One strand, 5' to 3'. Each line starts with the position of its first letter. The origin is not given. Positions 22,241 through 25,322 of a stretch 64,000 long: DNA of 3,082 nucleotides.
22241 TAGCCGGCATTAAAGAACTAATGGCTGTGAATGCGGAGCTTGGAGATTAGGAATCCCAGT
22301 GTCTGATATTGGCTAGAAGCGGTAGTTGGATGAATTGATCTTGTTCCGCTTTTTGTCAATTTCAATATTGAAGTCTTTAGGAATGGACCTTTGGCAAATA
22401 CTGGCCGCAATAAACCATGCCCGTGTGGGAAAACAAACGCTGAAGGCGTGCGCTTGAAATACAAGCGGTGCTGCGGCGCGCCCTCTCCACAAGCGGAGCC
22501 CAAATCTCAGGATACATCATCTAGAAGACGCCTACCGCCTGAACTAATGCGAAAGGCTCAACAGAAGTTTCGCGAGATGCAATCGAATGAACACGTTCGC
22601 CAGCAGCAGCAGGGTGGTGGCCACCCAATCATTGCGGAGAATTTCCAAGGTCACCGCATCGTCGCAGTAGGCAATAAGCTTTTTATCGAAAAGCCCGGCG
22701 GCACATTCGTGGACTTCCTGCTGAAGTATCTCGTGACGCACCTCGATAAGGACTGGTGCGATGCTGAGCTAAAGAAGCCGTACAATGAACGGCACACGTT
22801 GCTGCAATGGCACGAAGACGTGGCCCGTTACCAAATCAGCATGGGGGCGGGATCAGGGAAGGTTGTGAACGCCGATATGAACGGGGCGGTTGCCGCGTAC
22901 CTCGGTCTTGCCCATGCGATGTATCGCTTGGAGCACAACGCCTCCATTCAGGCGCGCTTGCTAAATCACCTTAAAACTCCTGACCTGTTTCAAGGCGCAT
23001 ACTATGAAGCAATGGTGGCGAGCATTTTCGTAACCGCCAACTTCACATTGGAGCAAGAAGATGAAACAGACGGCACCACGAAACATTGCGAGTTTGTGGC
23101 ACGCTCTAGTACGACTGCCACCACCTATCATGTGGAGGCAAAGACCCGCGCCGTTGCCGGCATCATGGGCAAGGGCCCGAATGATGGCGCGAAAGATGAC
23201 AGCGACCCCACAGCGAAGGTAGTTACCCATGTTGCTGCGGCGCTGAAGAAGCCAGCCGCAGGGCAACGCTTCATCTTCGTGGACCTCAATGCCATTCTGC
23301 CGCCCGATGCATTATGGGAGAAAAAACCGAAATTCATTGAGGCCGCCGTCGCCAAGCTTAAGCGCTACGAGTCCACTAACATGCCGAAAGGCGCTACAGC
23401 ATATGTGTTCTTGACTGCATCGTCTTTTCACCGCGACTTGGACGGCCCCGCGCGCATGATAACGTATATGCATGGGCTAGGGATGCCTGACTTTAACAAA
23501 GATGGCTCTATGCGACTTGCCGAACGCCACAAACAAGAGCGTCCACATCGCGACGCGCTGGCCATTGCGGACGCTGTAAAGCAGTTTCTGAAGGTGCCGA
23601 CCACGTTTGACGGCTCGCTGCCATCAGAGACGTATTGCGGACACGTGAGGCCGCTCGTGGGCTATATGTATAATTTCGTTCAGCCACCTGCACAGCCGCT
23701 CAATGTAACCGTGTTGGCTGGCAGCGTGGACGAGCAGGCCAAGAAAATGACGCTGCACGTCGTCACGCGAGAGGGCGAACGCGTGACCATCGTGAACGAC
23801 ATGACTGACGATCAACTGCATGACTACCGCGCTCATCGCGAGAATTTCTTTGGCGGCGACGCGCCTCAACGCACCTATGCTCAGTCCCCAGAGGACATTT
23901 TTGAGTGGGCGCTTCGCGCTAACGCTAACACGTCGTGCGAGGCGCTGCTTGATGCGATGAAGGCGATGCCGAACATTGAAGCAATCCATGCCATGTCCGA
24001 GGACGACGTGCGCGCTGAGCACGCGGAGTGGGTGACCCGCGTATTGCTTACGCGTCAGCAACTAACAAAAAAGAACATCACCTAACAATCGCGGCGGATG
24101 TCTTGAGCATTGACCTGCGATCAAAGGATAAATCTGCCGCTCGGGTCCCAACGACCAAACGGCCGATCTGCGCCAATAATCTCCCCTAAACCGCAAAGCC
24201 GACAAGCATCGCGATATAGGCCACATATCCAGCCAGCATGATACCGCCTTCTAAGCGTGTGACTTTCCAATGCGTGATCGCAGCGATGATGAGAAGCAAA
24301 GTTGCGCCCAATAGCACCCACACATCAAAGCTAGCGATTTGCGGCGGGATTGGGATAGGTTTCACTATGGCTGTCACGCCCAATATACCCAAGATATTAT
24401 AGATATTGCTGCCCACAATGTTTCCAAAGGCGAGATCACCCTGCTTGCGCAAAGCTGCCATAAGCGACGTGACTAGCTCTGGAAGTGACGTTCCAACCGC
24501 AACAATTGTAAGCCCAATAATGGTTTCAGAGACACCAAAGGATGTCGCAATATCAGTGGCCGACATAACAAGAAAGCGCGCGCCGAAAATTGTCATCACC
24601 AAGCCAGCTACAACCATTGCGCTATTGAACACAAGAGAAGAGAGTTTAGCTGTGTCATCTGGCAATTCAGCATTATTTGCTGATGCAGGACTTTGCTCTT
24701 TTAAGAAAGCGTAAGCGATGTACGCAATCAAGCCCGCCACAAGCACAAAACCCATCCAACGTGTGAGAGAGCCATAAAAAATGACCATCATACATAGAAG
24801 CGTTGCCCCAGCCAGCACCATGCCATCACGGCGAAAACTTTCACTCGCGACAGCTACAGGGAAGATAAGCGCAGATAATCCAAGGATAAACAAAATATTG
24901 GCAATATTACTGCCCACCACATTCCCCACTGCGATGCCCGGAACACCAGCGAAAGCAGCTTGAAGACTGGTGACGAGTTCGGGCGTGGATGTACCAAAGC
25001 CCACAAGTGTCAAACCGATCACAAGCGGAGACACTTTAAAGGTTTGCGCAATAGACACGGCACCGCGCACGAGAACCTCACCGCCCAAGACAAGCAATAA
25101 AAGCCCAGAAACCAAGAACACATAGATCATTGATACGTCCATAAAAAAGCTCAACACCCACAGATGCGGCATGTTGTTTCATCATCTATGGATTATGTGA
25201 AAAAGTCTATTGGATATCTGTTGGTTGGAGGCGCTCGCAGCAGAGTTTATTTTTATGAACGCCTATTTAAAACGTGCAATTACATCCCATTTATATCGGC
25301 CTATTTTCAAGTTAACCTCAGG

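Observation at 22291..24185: Compositionally foreign single-gene insertion: SEC-C zinc hook fused to a large unassigned body with a PD-(D/E)xK-like motif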

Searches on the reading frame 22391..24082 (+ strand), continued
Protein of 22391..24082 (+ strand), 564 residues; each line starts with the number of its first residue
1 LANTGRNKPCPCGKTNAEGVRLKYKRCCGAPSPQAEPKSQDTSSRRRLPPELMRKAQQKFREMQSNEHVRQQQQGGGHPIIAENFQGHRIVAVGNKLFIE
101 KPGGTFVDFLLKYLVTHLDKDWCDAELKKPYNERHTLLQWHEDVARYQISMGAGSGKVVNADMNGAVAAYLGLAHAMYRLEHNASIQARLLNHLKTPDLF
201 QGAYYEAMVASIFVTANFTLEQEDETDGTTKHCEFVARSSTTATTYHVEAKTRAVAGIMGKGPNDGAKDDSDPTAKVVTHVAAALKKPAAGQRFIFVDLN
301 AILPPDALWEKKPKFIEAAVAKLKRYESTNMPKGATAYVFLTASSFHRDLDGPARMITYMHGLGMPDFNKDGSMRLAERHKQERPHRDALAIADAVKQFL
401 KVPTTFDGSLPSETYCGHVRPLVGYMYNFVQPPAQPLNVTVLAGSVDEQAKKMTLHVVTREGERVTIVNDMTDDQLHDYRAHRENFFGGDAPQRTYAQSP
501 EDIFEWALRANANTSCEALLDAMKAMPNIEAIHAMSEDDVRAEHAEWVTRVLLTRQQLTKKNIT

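Call 89: search_protein_representatives(alignment_id=A1)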
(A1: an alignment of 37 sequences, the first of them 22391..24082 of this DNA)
Query: 37 sequences, 546 profile positions. Proteins with E-value up to 0.001 (for the whole library): 2719; up to 1e-10: 1928; up to 1e-30: 973. The best 150 are listed.
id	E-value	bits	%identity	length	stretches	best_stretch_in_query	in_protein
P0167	6.7e-245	830.2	-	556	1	1-541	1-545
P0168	4.8e-221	751.4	-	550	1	1-540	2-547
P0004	6.4e-212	721.3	-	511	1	37-542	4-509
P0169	3.1e-206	702.6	-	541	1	1-537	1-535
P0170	3.6e-204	695.7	-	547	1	2-534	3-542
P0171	4.2e-196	669.1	-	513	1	39-537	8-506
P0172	1.1e-189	647.9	-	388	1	2-388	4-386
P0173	2.8e-183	626.8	-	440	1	71-506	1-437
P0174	1.1e-169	581.9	-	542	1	1-535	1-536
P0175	8.5e-169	579.0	-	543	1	2-537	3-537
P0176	1.1e-168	578.6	-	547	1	2-540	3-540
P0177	3.5e-168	577.0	-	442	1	1-448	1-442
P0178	9.7e-168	575.5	-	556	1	2-540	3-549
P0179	1.1e-165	568.8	-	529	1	32-539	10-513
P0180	3.0e-162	557.4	-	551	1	2-536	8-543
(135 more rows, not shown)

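Call 93: search_protein_families(library=padloc, proteins=[L081:6821-8242:+, L081:6011-6811:+, L089:4976-5995:+, L087:2231-3262:+, L081:1963-3762:+], max_evalue=0.01)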
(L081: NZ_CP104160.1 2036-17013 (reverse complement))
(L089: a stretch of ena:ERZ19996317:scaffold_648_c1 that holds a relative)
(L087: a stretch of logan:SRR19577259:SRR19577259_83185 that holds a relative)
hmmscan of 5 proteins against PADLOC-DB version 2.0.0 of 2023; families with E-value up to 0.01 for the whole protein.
L081:6821-8242:+ (474 aa): 3 families
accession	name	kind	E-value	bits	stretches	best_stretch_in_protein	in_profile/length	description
PDLC00871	E2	-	0.00012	19.8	1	6-33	171-198/241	E2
PDLC00865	E2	-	0.00049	17.6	1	8-30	173-196/219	E2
PDLC00872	E2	-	0.0055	14.2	1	4-31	167-194/216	E2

L081:6011-6811:+ (267 aa): 0 families

L089:4976-5995:+ (340 aa): 16 families
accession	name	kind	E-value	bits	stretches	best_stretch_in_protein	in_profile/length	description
PDLC04772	PDC-M68A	-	1.4e-33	114.9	1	13-111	8-112/253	-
PDLC00739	Effector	-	1.4e-25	88.5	1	13-123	11-127/378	Endonuclease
PDLC00406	SduA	-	1.7e-24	85.4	1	12-108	20-117/326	DUF4263 domain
PDLC01997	SAVED1--SAVED_HNH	-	1.1e-23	82.3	1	14-123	10-123/368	-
PDLC00746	Effector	-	3e-23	80.5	1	17-120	24-132/389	Endonuclease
PDLC00749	Effector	-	2.1e-18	64.5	1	14-160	20-172/395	Endonuclease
PDLC00751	Effector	-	1.9e-15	54.9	1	13-107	134-234/530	Endonuclease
PDLC00747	Effector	-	4.2e-14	50.5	1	13-115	15-127/373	Endonuclease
PDLC01998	SAVED1--SAVED_HNH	-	4.5e-14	50.1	1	14-106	118-216/506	-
PDLC00740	Effector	-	1.5e-13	48.3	1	35-122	44-137/391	Endonuclease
PDLC00742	Effector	-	2.4e-12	44.4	1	15-103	126-220/527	Endonuclease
PDLC04773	PDC-M68A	-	9.4e-11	40.2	1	62-107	1-46/200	-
PDLC01999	SAVED1--SAVED_HNH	-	5.2e-09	33.5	1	41-117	50-129/387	-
PDLC00743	Effector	-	1.7e-05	22.2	1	16-109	9-109/384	Endonuclease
PDLC02000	Effector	-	0.0013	15.6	1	16-105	152-247/524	SAVED1--SAVED_HNH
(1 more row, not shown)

L087:2231-3262:+ (344 aa): 0 families

L081:1963-3762:+ (600 aa): 138 families (the best 25 are shown)
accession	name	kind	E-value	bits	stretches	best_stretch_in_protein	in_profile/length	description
PDLC00092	GajA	-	4.3e-261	865.7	1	1-600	1-603/604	AAA ATPase domain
PDLC00070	GajA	-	2.9e-107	357.7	1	1-598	1-591/596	AAA ATPase domain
PDLC00072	GajA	-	1.2e-93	312.9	2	155-595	182-635/709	AAA ATPase domain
PDLC00071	GajA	-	1.9e-90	302.3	2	167-597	135-580/588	AAA ATPase domain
PDLC00091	GajA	-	6.8e-88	294.1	2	166-599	134-620/627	AAA ATPase domain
PDLC00096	GajA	-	2.8e-84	282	2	167-598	136-612/630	AAA ATPase domain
PDLC00099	GajA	-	4e-73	245.4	2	174-487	151-474/626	AAA ATPase domain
PDLC00073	GajA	-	5.9e-72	241.5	2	174-598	139-586/589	AAA ATPase domain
PDLC00064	GajA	-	3.9e-68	228.5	1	183-598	2-456/464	AAA ATPase domain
PDLC00080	GajA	-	4.4e-67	225.2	2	172-487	146-466/622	AAA ATPase domain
PDLC00069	GajA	-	3.5e-60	202.2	1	1-479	1-509/687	AAA ATPase domain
PDLC00083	GajA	-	5.4e-60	201.5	2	165-477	140-477/639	AAA ATPase domain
PDLC00077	GajA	-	8.9e-60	200.9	2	170-556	189-582/616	AAA ATPase domain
PDLC00101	GajA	-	1.9e-56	190.2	2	168-478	136-439/632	AAA ATPase domain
PDLC00067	GajA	-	2.1e-50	169.9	2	168-585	156-579/604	AAA ATPase domain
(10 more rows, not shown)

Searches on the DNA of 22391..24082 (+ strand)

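Call 76: search_rna_families(source=L088, threshold=evalue, max_evalue=1, show_alignments=2)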
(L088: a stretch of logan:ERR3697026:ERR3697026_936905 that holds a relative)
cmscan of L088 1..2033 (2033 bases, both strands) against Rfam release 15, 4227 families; matches with E-value up to 1: 0.
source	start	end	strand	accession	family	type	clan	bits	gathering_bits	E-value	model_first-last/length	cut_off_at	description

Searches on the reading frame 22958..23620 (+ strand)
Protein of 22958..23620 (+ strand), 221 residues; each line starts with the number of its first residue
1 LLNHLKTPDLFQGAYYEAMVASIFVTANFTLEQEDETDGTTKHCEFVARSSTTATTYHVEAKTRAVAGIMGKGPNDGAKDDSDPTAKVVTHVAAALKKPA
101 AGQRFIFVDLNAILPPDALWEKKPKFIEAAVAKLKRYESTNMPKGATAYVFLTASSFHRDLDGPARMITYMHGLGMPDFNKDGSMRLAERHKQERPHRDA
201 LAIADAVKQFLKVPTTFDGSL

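Call 42: predict_structure(alignment_id=A2)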
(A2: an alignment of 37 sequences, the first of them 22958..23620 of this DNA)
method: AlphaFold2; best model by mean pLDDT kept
length: 221 residues; sequences in the alignment: 37
mean_pLDDT: 87.4   pTM: 0.87
mean pLDDT of the five models: 87.4, 86.0, 85.7, 85.2, 84.8
residues with pLDDT >= 90: 133; 70-90: 65; 50-70: 20; < 50: 3
segments of 3 or more residues with pLDDT < 50: 219-221
pLDDT, mean of each block of 10 residues (from residue 1): 78 89 96 74 83 96 85 70 91 94 94 88 93 97 96 85 85 96 90 95 93 60 43
secondary structure, 60 per line:
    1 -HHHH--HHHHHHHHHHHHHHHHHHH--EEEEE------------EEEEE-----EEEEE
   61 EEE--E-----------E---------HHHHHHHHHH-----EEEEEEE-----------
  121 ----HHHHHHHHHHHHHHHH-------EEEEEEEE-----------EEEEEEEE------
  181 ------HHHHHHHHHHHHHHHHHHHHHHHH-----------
elements in order: H2-5 H8-26 E29-33 E46-50 E56-63 H88-97 E103-109 H125-140 E148-155 E167-174 H187-210

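Call 45: fold_search(model_id=the predicted structure, library=pdb)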
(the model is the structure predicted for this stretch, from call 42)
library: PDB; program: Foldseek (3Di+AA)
matches with E <= 10: 519; with E <= 0.001: 0
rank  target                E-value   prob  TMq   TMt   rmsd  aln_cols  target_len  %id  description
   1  5lqx_G                1.6e-02  0.13  0.17  0.15  15.2       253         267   10  Structure of F-ATPase from Pichia angusta, state3 (released 2016-11-16)
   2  9qcc_Y                2.0e-02  0.44  0.23  0.14  12.2       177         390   12  Activated XauSPARDA filament assembly with bound dsDNA substrate (released 2025-12-17)
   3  9qcc_A                3.1e-02  0.66  0.27  0.16  10.0       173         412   12  Activated XauSPARDA filament assembly with bound dsDNA substrate (released 2025-12-17)
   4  9qcc_M                4.6e-02  0.35  0.23  0.14  12.8       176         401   12  Activated XauSPARDA filament assembly with bound dsDNA substrate (released 2025-12-17)
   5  9qcc_Q                9.2e-02  0.20  0.23  0.14  12.2       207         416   12  Activated XauSPARDA filament assembly with bound dsDNA substrate (released 2025-12-17)
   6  2v7q_G                9.8e-02  0.10  0.19  0.17  12.7       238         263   11  The structure of F1-ATPase inhibited by I1-60HIS, a monomeric form of the inhibitor protein, IF1. (released 2007-09-18)
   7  3a4k_A                1.0e-01  0.47  0.21  0.17   6.7       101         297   12  Crystal structural analysis of HindIII restriction endonuclease in complex with cognate DNA and divalent cations at 2. (released 2009-10-20)
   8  6ifd_B                1.0e-01  0.10  0.14  0.14   9.9       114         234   13  Crystal Structure of CMP-N-acetylneuraminate Synthetase from Vibrio cholerae in complex with CDP and Mg2+. (released 2019-07-03)
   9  6ifd_A                1.3e-01  0.09  0.15  0.15   9.4       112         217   13  Crystal Structure of CMP-N-acetylneuraminate Synthetase from Vibrio cholerae in complex with CDP and Mg2+. (released 2019-07-03)
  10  2e52_B                1.5e-01  0.47  0.21  0.17   6.6       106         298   13  Crystal structural analysis of HindIII restriction endonuclease in complex with cognate DNA at 2.0 angstrom resolution (released 2007-12-18)
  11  2wcw_A                1.5e-01  0.44  0.25  0.40   8.4       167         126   12  1.6A resolution structure of Archaeoglobus fulgidus Hjc, a Holliday junction resolvase from an archaeal hyperthermophi (released 2009-03-24)
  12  3oee_P                2.0e-01  0.10  0.18  0.17  11.8       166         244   10  Structure of four mutant forms of yeast F1 ATPase: alpha-F405S (released 2010-09-15)
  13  3oeh_P                2.2e-01  0.07  0.19  0.18  14.9       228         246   10  Structure of four mutant forms of yeast F1 ATPase: beta-V279F (released 2010-09-15)
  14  2e52_A                2.4e-01  0.23  0.23  0.18   7.4       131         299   14  Crystal structural analysis of HindIII restriction endonuclease in complex with cognate DNA at 2.0 angstrom resolution (released 2007-12-18)
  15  8dle_A                2.4e-01  0.08  0.18  0.12  12.6       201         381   12  Crosslinked Crystal Structure of the 8-amino-7-oxonanoate synthase, BioF, and Benzene Sulfonyl Fluoride-crypto Acyl Ca (released 2023-07-12)
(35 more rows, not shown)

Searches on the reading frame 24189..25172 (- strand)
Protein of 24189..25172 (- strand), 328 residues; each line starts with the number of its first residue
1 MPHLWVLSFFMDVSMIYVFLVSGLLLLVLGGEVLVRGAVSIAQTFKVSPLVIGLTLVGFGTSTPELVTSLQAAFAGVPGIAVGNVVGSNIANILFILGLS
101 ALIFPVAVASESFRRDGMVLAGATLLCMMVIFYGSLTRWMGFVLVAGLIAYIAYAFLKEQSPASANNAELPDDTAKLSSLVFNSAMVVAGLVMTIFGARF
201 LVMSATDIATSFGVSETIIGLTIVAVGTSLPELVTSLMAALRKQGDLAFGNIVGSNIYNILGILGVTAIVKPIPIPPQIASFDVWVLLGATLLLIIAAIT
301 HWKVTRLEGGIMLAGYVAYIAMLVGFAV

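Call 48: search_protein_families(library=pfam, proteins=[window:24189-25172:-], max_evalue=10)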
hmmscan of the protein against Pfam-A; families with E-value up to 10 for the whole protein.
window:24189-25172:- (328 aa): 2 families
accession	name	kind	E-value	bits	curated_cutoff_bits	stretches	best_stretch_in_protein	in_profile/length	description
PF01699.29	Na_Ca_ex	-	1.3e-65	220.4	24.9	2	185-323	4-149/151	Sodium/calcium exchanger protein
PF17576.7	DUF5480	-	4.7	7.7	25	0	284-310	20-46/71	Family of unknown function (DUF5480)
